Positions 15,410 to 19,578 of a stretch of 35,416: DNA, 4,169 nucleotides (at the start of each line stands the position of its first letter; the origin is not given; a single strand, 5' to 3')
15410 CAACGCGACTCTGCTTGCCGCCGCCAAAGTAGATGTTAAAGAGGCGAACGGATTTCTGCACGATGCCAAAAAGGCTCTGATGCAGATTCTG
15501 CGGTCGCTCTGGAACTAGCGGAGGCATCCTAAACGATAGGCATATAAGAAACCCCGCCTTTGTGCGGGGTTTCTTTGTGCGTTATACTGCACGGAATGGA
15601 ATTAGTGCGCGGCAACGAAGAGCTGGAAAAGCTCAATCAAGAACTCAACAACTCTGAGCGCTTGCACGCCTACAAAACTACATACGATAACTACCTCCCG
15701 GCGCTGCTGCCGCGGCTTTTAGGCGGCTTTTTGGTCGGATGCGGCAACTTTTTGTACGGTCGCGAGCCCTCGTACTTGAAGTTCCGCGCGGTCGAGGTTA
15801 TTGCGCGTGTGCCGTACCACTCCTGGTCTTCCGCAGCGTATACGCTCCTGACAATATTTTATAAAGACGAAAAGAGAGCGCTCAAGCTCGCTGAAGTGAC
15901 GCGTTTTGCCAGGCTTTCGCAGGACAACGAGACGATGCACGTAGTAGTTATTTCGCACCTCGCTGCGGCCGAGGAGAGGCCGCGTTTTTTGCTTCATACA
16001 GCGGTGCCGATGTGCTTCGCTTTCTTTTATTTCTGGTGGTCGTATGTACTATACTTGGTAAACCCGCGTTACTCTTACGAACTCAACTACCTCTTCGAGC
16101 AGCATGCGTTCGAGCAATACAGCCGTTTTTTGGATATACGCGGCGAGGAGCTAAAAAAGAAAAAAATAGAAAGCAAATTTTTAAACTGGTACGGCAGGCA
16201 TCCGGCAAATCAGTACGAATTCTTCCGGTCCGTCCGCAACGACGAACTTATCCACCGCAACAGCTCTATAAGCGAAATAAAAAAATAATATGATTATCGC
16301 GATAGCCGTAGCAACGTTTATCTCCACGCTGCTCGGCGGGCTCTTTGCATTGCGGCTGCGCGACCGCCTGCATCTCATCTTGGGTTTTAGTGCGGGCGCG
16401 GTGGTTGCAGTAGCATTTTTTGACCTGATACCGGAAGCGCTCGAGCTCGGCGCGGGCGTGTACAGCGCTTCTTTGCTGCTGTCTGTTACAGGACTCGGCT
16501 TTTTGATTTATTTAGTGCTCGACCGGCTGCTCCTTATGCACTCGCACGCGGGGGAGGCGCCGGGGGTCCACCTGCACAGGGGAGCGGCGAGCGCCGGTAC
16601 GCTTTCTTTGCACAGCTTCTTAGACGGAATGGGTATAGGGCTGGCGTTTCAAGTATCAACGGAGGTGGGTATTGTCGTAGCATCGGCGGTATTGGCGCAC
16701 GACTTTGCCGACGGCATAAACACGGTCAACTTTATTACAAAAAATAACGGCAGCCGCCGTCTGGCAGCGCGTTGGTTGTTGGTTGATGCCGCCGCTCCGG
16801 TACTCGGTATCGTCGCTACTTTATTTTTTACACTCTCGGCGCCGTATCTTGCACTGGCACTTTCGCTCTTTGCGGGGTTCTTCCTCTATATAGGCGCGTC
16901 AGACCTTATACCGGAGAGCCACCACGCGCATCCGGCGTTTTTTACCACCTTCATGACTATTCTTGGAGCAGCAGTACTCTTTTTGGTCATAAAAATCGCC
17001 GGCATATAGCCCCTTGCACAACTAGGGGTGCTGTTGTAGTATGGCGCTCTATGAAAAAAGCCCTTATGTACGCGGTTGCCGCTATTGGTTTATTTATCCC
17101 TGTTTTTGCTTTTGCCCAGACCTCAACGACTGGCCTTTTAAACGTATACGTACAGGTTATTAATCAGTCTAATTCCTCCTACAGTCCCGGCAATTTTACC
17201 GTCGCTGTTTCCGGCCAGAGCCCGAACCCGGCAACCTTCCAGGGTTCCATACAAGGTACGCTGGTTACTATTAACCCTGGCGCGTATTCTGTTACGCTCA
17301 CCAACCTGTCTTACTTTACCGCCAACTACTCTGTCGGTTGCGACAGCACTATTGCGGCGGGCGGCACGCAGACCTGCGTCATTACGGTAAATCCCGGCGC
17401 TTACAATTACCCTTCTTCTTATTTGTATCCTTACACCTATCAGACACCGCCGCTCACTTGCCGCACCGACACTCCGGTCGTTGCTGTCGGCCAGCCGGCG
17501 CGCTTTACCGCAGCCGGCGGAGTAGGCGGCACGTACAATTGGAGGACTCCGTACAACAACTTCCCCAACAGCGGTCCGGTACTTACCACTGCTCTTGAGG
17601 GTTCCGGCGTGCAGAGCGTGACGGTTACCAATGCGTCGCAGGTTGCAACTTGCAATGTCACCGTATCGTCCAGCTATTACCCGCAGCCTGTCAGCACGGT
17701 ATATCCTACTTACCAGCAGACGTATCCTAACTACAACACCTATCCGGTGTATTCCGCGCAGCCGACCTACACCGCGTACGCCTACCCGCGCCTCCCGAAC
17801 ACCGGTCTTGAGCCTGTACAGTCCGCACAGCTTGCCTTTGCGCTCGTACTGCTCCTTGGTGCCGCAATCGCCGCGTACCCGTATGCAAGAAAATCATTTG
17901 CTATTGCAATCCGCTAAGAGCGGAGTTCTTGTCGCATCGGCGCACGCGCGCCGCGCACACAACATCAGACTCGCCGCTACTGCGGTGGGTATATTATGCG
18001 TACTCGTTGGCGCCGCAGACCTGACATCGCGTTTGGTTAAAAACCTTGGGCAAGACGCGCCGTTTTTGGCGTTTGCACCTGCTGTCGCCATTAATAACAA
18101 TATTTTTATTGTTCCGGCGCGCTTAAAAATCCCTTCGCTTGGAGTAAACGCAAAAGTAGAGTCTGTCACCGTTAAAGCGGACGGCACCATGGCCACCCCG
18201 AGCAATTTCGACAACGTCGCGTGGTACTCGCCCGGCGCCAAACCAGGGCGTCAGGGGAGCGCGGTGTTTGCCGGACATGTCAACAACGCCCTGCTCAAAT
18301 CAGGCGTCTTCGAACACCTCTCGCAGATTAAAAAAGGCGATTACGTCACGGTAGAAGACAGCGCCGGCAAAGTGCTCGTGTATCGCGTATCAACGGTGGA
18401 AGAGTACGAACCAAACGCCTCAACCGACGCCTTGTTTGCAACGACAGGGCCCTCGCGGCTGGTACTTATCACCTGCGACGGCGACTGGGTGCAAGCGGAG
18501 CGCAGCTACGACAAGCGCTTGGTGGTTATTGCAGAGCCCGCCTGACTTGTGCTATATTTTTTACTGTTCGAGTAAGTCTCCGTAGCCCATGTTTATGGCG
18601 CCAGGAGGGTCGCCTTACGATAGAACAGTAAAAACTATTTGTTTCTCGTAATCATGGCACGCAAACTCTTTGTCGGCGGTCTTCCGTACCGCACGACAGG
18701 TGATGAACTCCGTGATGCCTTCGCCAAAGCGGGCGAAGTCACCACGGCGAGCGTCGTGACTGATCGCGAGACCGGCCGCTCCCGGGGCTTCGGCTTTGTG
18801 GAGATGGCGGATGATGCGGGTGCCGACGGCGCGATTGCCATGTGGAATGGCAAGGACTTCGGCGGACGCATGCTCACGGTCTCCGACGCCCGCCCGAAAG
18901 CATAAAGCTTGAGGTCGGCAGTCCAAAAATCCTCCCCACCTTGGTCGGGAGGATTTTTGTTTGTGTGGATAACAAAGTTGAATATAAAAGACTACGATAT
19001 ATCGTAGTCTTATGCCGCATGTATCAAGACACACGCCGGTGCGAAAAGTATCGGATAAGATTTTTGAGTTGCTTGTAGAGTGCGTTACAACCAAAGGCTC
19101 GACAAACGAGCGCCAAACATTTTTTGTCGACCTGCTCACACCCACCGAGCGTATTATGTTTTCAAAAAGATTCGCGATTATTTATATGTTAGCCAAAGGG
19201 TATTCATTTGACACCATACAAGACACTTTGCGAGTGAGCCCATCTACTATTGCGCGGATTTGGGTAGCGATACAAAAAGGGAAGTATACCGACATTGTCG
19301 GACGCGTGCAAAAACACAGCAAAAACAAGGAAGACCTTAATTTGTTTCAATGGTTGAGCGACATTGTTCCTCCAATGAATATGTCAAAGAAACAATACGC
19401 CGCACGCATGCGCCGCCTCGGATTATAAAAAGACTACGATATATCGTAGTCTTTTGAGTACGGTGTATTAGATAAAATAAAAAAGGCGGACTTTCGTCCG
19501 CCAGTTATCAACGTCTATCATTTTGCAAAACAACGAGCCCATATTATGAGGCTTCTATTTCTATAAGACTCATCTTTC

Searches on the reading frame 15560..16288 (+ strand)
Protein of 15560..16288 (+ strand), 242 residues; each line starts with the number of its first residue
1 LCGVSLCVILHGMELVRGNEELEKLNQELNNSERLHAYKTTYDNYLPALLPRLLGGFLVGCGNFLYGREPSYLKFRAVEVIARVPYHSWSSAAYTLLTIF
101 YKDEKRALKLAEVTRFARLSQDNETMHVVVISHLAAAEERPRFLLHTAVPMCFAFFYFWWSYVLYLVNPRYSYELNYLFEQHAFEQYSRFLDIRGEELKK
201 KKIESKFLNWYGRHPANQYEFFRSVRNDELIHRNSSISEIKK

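Call 82: search_protein_families(library=pfam, proteins=[window:15560-16288:+], max_evalue=0.001)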
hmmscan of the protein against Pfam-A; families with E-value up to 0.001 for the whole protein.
window:15560-16288:+ (242 aa): 1 family
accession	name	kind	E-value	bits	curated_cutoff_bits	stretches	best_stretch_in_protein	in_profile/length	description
PF01786.24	AOX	-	4.5e-09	36.7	22.7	1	78-235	59-210/216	Alternative oxidase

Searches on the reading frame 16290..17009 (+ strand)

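Call 82: search_protein_families(library=pfam, proteins=[window:16290-17009:+], max_evalue=0.001)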
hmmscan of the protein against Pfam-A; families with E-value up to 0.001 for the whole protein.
window:16290-17009:+ (239 aa): 1 family
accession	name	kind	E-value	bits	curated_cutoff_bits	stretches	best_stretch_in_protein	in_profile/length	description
PF02535.28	Zip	-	8.9e-19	68.3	35.1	2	105-232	185-321/323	ZIP Zinc transporter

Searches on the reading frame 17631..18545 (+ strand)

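Call 82: search_protein_families(library=pfam, proteins=[window:17631-18545:+], max_evalue=0.001)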
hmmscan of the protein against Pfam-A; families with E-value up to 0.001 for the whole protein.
window:17631-18545:+ (304 aa): 1 family
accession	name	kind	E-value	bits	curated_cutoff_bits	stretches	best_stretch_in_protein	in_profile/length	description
PF04203.18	Sortase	-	1.5e-22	80.1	26.6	1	165-303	1-124/125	Sortase domain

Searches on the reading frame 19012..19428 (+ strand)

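Call 82: search_protein_families(library=pfam, proteins=[window:19012-19428:+], max_evalue=0.001)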
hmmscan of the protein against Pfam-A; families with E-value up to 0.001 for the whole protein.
window:19012-19428:+ (138 aa): 2 families
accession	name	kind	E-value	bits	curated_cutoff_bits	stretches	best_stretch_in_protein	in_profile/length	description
PF01371.25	Trp_repressor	-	2.5e-12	47.1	27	1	19-90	4-76/88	Trp repressor protein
PF13384.12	HTH_23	-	5.8e-05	23.2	24.6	1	52-83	6-37/50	Homeodomain-like domain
